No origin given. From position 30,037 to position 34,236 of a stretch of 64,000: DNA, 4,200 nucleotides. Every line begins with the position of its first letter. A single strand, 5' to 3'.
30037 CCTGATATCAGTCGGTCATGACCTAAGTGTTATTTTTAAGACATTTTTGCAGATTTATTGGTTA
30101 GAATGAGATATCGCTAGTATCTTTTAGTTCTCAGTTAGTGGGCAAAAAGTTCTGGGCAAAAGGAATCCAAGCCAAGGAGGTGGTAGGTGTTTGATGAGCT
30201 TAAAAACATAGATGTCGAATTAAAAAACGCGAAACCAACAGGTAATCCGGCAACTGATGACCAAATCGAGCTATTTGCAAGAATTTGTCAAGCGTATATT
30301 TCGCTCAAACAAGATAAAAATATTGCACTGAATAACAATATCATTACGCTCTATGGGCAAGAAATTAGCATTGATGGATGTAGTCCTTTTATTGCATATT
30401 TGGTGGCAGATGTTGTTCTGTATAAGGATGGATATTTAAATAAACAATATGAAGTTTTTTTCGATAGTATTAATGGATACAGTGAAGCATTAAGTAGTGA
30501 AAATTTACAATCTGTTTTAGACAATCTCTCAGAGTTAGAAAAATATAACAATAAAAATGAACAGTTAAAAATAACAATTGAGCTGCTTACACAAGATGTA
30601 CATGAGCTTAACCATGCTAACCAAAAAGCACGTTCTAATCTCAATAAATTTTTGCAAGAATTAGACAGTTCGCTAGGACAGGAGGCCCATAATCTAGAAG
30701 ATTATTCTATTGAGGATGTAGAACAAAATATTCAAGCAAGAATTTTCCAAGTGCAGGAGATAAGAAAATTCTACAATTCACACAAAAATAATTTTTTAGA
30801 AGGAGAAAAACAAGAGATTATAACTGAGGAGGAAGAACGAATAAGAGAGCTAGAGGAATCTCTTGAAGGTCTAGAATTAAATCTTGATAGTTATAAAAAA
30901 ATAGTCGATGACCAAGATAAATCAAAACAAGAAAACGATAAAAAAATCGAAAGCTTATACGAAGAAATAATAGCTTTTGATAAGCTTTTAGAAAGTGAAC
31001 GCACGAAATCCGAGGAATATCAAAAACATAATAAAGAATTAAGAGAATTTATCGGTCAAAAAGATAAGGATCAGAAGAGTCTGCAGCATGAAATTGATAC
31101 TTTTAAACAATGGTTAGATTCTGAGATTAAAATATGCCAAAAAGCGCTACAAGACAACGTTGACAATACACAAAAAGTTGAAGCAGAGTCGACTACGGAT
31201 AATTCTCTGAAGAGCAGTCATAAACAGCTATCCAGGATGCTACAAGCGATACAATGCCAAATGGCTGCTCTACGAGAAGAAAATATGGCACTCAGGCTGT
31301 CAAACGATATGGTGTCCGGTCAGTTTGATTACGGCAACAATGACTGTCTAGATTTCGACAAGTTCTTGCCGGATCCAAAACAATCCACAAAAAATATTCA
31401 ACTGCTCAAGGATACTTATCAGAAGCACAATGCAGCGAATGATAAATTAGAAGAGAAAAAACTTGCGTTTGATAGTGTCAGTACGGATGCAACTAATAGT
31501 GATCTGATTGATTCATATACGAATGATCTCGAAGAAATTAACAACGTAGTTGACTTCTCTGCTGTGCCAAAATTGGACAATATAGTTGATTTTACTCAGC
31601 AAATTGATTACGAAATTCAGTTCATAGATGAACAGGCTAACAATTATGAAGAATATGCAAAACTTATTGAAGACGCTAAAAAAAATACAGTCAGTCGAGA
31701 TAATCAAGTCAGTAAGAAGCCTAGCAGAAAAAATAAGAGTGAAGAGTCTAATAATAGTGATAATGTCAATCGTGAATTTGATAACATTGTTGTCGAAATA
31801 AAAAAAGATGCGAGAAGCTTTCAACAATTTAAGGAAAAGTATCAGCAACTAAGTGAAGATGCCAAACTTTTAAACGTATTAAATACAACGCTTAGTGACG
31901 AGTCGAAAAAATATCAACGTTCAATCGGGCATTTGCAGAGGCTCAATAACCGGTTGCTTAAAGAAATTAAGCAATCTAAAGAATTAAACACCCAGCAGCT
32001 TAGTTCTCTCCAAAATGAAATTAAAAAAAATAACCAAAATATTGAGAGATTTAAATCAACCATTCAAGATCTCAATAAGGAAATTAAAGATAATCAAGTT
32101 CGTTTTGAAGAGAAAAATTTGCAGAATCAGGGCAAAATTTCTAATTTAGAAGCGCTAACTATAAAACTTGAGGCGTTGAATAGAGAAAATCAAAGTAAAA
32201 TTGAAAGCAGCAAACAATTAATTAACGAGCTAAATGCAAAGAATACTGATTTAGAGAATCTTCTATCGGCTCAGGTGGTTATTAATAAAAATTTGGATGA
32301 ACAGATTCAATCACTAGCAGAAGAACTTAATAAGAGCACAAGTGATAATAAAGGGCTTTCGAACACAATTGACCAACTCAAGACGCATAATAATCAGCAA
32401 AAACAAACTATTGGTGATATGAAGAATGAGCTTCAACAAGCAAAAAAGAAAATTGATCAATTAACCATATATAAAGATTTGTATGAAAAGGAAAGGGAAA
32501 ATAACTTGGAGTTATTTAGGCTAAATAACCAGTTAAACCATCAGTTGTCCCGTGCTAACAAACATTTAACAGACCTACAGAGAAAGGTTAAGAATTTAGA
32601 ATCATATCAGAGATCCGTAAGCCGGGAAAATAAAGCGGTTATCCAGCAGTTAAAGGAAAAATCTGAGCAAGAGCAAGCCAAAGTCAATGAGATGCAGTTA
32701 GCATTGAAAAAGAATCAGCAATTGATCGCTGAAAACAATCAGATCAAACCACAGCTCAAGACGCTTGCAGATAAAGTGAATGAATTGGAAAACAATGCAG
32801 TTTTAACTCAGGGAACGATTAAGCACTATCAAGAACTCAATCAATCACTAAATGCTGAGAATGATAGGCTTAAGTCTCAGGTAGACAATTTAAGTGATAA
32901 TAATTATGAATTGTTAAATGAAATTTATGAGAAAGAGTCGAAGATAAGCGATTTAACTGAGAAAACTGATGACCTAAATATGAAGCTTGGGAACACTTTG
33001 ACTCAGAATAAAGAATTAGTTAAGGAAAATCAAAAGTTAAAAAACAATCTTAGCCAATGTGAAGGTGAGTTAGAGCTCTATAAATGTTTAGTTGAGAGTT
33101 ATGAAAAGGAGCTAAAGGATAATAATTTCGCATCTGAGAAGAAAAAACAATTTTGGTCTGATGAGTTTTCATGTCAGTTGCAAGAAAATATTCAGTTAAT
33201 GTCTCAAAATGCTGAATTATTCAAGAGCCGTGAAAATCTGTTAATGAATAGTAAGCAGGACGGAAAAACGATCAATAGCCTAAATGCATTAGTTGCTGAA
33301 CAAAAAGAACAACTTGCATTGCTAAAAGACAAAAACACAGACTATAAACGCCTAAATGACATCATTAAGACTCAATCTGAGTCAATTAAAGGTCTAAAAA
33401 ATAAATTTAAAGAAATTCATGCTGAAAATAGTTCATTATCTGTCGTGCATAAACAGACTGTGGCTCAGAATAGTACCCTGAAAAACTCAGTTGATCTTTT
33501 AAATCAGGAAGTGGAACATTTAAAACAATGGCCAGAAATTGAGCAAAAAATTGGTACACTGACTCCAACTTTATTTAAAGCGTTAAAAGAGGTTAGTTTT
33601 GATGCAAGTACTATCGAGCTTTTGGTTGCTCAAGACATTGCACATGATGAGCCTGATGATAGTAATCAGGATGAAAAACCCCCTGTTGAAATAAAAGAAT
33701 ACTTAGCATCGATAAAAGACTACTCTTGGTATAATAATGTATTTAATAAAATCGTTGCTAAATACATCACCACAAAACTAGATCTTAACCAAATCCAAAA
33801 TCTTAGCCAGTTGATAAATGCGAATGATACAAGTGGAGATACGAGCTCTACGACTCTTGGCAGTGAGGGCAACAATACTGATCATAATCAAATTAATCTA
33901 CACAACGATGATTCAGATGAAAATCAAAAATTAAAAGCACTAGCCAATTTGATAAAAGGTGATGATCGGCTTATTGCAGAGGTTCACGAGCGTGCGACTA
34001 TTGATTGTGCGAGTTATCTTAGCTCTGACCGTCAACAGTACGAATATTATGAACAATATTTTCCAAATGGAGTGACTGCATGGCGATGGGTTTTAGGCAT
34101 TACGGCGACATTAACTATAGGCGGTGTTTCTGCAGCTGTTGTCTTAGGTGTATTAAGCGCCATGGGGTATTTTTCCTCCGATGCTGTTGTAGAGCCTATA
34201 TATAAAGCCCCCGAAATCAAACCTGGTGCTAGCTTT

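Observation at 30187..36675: Giant chimeric protein: cytoplasm-sized coiled coil joined through a TM to adhesin-type cadherin-like modules, then a second TM and an acidic tail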

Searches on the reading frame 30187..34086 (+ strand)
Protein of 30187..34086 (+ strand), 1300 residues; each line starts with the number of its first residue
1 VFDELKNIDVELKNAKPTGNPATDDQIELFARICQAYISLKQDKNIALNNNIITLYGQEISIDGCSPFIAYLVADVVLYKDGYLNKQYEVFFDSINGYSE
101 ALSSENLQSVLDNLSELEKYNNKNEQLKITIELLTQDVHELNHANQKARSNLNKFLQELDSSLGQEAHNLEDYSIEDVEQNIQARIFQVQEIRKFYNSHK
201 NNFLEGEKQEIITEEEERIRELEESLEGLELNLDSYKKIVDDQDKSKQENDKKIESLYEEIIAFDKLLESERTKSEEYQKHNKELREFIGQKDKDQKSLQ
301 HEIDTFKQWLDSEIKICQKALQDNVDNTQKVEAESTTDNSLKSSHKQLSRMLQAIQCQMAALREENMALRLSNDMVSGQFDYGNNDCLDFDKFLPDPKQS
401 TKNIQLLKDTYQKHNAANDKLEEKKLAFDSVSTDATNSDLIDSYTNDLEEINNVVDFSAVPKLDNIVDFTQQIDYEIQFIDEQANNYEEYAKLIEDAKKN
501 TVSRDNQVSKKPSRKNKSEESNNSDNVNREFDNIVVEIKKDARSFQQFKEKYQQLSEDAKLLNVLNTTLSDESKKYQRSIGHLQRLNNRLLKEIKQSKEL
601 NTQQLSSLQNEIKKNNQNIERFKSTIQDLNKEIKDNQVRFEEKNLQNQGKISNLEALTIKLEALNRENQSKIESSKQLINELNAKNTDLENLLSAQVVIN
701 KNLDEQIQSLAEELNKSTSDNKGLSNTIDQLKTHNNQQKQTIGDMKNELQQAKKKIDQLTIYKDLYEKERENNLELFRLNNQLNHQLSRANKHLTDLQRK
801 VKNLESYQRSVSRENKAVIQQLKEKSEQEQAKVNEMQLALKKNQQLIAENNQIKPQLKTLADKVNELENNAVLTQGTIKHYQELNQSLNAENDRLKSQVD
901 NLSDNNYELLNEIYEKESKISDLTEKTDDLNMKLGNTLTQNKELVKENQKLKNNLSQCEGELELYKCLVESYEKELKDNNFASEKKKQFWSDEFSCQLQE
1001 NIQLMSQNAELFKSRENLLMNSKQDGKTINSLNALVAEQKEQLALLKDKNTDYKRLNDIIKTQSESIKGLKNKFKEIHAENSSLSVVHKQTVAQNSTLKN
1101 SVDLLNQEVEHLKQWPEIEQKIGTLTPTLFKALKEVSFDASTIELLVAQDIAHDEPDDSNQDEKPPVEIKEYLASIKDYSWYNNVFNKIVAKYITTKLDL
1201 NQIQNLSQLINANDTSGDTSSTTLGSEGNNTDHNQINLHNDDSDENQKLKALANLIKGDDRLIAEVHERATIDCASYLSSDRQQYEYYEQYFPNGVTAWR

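Call 34: find_homologous_proteins(query=window:30187-34086:+, max_evalue=0.00001)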
Query window:30187-34086:+ (1300 aa): 1 proteins with E <= 0.00001 among 8000 candidates.
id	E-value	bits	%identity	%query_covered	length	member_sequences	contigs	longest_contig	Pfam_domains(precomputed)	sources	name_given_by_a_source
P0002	0.0e+0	2732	100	100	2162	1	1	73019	-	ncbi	-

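Call 74: predict_structure(protein=window:30187-33786:+)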
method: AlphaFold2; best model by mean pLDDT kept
length: 1200 residues; sequences in the alignment: 1
mean_pLDDT: 44.5   pTM: 0.25
mean pLDDT of the five models: 44.5, 41.8, 40.4, 38.5, 37.9
residues with pLDDT >= 90: 0; 70-90: 40; 50-70: 214; < 50: 946
segments of 3 or more residues with pLDDT < 50: 1-33, 35-111, 117-123, 125-127, 129-131, 136-152, 162-173, 198-212, 247-308, 310-484, 486-491, 495-528, 531-536, 538-546, 548-550, 552-591, 593-599, 601-609, 615-619, 639-642, 644-661, 776-824, 826-841, 847-851, 853-857, 865-869, 871-873, 904-907, 909-942, 944-946, 954-962, 967-1002, 1018-1200
pLDDT, mean of each block of 10 residues (from residue 1): 34 34 45 47 39 41 44 41 39 39 42 48 47 48 48 50 48 51 53 51 43 53 57 54 50 44 39 42 44 43 45 42 45 42 39 37 36 34 29 33 39 35 30 33 40 34 37 42 48 49 37 35 46 48 47 46 43 41 43 45 46 48 50 51 46 45 50 54 66 69 74 62 69 75 72 65 56 48 43 44 41 42 46 46 48 49 50 47 52 53 47 44 43 45 48 48 47 45 41 45 49 50 43 44 42 39 38 40 29 28 30 33 38 29 28 29 32 35 37 29
secondary structure, 60 per line:
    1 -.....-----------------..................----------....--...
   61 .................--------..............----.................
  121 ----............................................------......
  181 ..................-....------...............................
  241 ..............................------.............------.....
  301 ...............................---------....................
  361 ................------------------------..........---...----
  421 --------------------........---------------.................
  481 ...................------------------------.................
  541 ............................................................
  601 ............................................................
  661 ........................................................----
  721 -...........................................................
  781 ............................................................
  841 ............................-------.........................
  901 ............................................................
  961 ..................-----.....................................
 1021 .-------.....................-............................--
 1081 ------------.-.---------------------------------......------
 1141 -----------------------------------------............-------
elements in order (helices of 4 or more, strands of 3 or more residues): H2-6 H24-41 E52-55 E58-61 H62-77 H86-99 H104-120 H125-168 H175-198 H200-203 H210-270 H277-289 H296-331 H341-376 H401-410 H441-448 H464-499 H524-716 H722-868 H876-978 H984-1021 H1029-1049 H1051-1078 H1129-1134 H1182-1193

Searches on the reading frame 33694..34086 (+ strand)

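Call 19: search_protein_families(library=pfam, proteins=[window:33694-34086:+], max_evalue=10)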
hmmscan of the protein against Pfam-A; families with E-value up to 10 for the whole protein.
window:33694-34086:+ (131 aa): 2 families
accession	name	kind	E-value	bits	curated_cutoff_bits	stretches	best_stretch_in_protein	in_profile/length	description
PF09403.15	FadA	-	0.061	14.2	28.5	1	3-42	50-90/99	Adhesion protein FadA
PF09102.15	Exotox-A_target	-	0.1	13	25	1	18-60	41-84/142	Exotoxin A, targeting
